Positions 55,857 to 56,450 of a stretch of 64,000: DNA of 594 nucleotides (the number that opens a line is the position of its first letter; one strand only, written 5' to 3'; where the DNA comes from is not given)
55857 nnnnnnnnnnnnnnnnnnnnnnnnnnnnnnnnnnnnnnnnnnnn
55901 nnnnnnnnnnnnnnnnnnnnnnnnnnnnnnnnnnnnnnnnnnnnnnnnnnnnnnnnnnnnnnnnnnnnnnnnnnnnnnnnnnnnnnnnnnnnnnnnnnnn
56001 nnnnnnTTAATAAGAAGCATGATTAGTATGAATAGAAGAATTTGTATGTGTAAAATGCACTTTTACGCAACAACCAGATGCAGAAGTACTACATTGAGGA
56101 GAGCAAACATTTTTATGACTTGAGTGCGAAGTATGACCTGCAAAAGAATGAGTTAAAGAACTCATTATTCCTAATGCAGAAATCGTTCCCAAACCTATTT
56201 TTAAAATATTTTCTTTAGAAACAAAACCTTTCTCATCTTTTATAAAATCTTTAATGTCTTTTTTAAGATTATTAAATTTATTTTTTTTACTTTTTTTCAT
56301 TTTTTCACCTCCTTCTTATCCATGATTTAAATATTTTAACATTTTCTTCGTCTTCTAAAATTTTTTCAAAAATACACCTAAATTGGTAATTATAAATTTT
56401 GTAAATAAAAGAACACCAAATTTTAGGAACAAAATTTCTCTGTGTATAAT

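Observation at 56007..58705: Candidate RiPP-like operon with a His-Xaa-Ser-like tail peptide next to a SPASM maturase rSAM, plus a decayed second rSAM and small accessory proteins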

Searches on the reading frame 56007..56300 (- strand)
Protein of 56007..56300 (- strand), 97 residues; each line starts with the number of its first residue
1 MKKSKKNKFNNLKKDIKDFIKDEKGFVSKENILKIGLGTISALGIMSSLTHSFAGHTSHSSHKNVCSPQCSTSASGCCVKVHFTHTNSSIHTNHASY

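Call 3: search_protein_families(library=ncbifam, proteins=[window:56007-56300:-], max_evalue=0.01)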
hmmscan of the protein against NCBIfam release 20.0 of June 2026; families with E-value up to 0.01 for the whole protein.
window:56007-56300:- (97 aa): 2 families
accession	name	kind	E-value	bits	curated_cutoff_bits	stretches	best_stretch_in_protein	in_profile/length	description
NF038309.1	HisXaaSer_A3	equivalog_domain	2.9e-13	49.4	65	1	8-96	1-81/81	His-Xaa-Ser repeat protein HxsA3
TIGR04117.1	Syntroph_Cxxx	paralog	0.0032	17.5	50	1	15-78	16-74/98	Cys-Xaa-Xaa-Xaa repeat radical SAM target protein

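Call 4: search_protein_families(library=pfam, proteins=[window:56007-56300:-], max_evalue=0.01)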
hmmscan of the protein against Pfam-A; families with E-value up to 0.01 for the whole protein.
window:56007-56300:- (97 aa): 0 families

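Call 7: search_protein_families(library=ncbifam, proteins=[window:56007-56300:-], max_evalue=10)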
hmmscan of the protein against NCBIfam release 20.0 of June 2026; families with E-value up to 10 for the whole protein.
window:56007-56300:- (97 aa): 2 families
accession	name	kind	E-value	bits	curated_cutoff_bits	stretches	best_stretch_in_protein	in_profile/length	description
NF038309.1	HisXaaSer_A3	equivalog_domain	2.9e-13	49.4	65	1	8-96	1-81/81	His-Xaa-Ser repeat protein HxsA3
TIGR04117.1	Syntroph_Cxxx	paralog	0.0032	17.5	50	1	15-78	16-74/98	Cys-Xaa-Xaa-Xaa repeat radical SAM target protein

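Call 15: find_homologous_proteins(query=window:56007-56300:-, max_evalue=0.01)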
Query window:56007-56300:- (97 aa): 20 proteins with E <= 0.01 among 21 candidates.
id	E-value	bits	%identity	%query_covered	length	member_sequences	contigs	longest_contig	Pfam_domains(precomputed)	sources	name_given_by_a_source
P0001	3.6e-56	205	100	100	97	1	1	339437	-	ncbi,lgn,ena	-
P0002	8.9e-39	149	74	90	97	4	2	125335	-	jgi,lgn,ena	-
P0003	6.2e-27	111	63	66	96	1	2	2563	-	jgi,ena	-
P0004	1.4e-26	110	81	59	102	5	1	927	-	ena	-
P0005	2.1e-26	110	82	52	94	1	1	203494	-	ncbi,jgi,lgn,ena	ncbi:MAG: hypothetical protein ABSB18_00670 [Candidatus Omnitrophota bacterium]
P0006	2.2e-25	107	76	64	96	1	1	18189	-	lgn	-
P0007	7.0e-24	102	51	85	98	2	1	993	-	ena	-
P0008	1.9e-23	100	60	96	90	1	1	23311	-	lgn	-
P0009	2.2e-23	100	54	85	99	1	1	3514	-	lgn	-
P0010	4.4e-21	93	76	51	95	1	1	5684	-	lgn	-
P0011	1.2e-20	91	71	51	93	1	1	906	-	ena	-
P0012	1.2e-19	88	50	89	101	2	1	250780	-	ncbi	-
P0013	3.9e-18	83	43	81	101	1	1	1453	-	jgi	-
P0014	1.8e-15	75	55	84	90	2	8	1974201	-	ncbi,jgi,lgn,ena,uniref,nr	ncbi:hypothetical protein BU251_04190 [Candidatus Velamenicoccus archaeovorus]|uniref:Uncharacterize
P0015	2.3e-15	74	69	36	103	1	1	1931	-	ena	-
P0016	9.1e-15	73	52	84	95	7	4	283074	-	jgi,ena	jgi:hypothetical protein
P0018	2.0e-14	72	52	84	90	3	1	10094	-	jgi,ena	-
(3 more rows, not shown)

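Call 16: find_encoding_contigs(protein=P0001, flank=5000, max_places=3)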
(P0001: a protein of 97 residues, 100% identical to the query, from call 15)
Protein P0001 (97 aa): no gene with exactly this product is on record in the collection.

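Call 17: find_encoding_contigs(protein=P0002, flank=5000, max_places=3)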
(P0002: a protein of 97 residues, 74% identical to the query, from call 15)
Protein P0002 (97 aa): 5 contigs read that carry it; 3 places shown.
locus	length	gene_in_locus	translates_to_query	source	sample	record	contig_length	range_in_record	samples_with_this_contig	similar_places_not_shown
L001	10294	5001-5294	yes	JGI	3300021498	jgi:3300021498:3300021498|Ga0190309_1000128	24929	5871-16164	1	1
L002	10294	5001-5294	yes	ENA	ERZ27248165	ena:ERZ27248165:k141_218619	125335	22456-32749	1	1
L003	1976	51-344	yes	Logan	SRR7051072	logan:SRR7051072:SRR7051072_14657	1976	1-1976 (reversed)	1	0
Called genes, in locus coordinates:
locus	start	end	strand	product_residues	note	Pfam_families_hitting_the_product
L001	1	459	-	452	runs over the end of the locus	PF02096:60KD_IMP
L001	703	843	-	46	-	PF00468:Ribosomal_L34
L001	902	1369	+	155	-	-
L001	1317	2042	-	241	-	PF01522:Polysacc_deac_1, PF10096:DUF2334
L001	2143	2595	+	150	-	-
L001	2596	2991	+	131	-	PF27806:HxsD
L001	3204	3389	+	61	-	-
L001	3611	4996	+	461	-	PF13353:Fer4_12, PF04055:Radical_SAM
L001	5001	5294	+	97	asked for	-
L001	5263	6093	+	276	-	-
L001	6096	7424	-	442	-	PF04055:Radical_SAM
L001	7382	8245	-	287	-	-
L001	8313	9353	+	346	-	PF13353:Fer4_12, PF04055:Radical_SAM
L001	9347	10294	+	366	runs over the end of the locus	PF00155:Aminotran_1_2, PF01041:DegT_DnrJ_EryC1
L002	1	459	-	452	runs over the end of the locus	PF02096:60KD_IMP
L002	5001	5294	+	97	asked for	-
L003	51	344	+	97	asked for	-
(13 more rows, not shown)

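Call 18: find_encoding_contigs(protein=P0014, flank=5000, max_places=3)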
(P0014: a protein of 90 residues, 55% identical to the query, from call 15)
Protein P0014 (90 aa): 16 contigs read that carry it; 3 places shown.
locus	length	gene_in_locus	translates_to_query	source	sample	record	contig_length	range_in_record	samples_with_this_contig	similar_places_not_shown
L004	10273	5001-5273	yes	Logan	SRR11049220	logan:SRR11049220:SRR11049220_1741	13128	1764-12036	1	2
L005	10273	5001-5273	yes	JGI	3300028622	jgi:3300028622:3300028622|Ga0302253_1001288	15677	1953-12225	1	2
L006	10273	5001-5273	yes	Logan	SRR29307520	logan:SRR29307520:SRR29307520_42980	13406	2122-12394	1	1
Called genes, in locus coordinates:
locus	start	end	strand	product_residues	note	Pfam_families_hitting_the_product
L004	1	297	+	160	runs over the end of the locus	-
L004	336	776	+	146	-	-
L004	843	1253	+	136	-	PF27806:HxsD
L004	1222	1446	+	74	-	-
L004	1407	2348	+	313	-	PF04055:Radical_SAM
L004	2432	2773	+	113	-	PF18924:DUF5674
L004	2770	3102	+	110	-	-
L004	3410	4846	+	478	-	PF04055:Radical_SAM, PF13353:Fer4_12 (weak)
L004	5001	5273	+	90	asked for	-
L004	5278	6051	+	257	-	-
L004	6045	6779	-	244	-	PF10096:DUF2334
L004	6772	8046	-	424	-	PF04055:Radical_SAM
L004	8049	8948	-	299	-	-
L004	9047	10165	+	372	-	PF00155:Aminotran_1_2, PF01041:DegT_DnrJ_EryC1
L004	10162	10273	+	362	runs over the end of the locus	PF04101:Glyco_tran_28_C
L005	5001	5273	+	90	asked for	-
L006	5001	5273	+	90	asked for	-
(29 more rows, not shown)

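Call 25: find_encoding_contigs(protein=P0005, flank=7000, max_places=2)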
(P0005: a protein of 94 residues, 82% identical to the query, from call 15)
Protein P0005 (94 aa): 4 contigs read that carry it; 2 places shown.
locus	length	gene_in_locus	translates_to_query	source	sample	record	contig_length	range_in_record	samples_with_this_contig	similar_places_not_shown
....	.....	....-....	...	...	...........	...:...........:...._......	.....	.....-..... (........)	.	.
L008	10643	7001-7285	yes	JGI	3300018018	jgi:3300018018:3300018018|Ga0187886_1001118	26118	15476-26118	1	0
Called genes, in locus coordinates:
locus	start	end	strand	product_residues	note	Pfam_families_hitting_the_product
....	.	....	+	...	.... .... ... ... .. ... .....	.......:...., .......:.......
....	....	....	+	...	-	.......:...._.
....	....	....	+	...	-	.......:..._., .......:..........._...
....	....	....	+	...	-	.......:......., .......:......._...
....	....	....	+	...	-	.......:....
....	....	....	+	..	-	-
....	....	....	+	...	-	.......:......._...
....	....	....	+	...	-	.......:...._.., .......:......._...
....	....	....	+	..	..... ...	-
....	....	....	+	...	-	-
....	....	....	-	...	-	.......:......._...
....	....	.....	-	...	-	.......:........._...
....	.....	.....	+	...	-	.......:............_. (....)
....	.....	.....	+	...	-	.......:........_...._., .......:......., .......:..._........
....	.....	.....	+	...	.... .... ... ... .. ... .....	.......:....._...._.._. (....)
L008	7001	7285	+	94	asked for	-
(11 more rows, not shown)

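Call 26: find_encoding_contigs(protein=P0012, flank=7000, max_places=2)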
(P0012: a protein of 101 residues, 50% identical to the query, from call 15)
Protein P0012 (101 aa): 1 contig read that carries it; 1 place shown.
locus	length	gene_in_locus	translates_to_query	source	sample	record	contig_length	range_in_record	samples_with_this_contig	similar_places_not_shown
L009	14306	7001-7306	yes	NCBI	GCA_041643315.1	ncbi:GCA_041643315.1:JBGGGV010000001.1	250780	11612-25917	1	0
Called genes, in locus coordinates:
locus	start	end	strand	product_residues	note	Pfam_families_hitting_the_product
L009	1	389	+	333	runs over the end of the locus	PF01087:GalP_UDP_transf, PF01230:HIT (faint), PF16268:DUF4921, PF16285:DUF4931_N, PF02744:GalP_UDP_tr_C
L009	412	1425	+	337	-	PF00044:Gp_dh_N, PF02800:Gp_dh_C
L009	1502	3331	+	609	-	PF02446:Glyco_hydro_77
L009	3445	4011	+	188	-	-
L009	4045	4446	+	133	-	PF27806:HxsD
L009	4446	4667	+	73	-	-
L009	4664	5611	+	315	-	PF04055:Radical_SAM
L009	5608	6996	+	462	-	PF13353:Fer4_12, PF04055:Radical_SAM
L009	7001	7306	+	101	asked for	-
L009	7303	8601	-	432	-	PF13353:Fer4_12 (faint), PF04055:Radical_SAM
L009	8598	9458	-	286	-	-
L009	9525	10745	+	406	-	PF04055:Radical_SAM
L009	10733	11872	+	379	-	-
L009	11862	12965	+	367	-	PF13439:Glyco_transf_4, PF20706:GT4-conflict (weak), PF00534:Glycos_transf_1, PF13692:Glyco_trans_1_4, PF13524:Glyco_trans_1_2 (weak)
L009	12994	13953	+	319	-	-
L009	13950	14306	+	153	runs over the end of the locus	PF07719:TPR_2 (faint)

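Call 27: find_encoding_contigs(protein=P0008, flank=7000, max_places=2)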
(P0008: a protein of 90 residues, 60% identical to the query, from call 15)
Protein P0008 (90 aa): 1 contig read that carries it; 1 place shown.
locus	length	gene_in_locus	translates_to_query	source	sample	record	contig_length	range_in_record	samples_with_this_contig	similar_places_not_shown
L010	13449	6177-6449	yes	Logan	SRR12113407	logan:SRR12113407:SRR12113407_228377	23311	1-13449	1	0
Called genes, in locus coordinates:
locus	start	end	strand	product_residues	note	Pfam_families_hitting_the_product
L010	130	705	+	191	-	PF01871:AMMECR1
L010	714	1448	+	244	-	PF20260:PUA_4, PF04452:Methyltrans_RNA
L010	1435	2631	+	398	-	PF00919:UPF0004, PF04055:Radical_SAM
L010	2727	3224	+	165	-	-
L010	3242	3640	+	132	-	PF27806:HxsD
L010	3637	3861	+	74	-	-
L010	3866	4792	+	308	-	PF04055:Radical_SAM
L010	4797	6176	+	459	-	PF13353:Fer4_12, PF04055:Radical_SAM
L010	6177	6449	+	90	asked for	-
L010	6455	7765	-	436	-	PF04055:Radical_SAM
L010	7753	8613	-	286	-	-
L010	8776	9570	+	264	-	-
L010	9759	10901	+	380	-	-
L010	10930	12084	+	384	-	PF04101:Glyco_tran_28_C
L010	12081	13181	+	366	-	PF01041:DegT_DnrJ_EryC1, PF00155:Aminotran_1_2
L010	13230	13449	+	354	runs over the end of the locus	PF04055:Radical_SAM, PF13186:SPASM (weak)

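Call 28: find_encoding_contigs(protein=P0006, flank=7000, max_places=2)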
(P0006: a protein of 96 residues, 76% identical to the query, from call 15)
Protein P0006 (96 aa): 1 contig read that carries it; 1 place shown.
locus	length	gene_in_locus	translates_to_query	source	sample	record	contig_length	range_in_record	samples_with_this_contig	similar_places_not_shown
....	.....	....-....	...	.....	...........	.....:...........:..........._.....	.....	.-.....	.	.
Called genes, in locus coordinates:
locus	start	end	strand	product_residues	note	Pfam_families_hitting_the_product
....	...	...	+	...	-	-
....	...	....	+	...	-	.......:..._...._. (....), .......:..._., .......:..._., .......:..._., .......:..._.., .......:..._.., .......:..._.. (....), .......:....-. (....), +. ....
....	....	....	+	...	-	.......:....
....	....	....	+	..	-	-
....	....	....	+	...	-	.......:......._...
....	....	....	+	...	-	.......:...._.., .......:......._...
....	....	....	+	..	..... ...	-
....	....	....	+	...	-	-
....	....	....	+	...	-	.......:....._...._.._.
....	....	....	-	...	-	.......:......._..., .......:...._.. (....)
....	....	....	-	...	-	-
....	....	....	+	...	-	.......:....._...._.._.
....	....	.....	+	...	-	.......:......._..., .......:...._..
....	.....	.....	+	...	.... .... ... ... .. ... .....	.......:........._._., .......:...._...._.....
